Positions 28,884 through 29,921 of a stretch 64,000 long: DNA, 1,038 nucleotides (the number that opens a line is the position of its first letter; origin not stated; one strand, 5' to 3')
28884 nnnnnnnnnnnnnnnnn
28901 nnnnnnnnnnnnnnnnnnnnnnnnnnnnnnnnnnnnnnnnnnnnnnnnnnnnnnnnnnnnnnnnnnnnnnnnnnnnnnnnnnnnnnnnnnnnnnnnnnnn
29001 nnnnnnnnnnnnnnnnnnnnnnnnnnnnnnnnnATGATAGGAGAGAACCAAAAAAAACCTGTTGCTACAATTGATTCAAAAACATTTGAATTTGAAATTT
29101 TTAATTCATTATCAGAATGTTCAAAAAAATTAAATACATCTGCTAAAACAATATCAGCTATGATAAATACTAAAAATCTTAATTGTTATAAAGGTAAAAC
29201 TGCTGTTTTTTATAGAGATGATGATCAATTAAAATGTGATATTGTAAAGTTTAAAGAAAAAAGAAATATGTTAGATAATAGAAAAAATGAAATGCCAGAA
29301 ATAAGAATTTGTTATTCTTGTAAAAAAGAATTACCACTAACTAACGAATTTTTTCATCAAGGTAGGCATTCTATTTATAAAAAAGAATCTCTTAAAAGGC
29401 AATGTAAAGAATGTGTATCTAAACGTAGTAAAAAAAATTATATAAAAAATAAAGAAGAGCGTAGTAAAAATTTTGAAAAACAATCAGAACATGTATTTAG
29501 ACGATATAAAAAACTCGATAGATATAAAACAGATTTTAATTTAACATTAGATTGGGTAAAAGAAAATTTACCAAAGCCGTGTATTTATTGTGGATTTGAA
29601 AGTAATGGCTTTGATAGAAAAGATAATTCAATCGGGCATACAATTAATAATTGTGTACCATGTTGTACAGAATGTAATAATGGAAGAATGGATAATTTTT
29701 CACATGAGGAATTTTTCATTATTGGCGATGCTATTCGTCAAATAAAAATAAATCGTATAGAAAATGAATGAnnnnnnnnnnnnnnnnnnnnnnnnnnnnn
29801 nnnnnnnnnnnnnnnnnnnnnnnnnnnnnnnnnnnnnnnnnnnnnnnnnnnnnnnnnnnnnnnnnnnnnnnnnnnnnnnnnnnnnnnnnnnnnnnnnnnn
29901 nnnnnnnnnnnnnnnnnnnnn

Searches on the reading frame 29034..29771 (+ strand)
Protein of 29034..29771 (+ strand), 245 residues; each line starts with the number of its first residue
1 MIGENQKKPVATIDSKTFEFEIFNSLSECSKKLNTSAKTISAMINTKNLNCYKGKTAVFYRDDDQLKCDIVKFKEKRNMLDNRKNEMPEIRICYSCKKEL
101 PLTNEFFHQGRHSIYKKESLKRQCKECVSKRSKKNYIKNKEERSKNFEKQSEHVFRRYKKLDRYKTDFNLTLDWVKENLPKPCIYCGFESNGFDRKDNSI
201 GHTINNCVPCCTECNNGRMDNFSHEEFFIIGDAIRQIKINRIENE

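Call 23: search_protein_families(library=phrogs, proteins=[window:29034-29771:+], max_evalue=0.001)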
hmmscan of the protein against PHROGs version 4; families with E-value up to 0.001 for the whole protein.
window:29034-29771:+ (245 aa): 2 families
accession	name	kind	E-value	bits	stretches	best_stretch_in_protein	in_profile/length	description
phrog_1035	-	DNA, RNA and nucleotide metabolism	6.2e-20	73.2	1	27-228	9-220/271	endonuclease VII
phrog_3322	-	DNA, RNA and nucleotide metabolism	7.3e-05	23.7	1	115-238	21-152/162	endonuclease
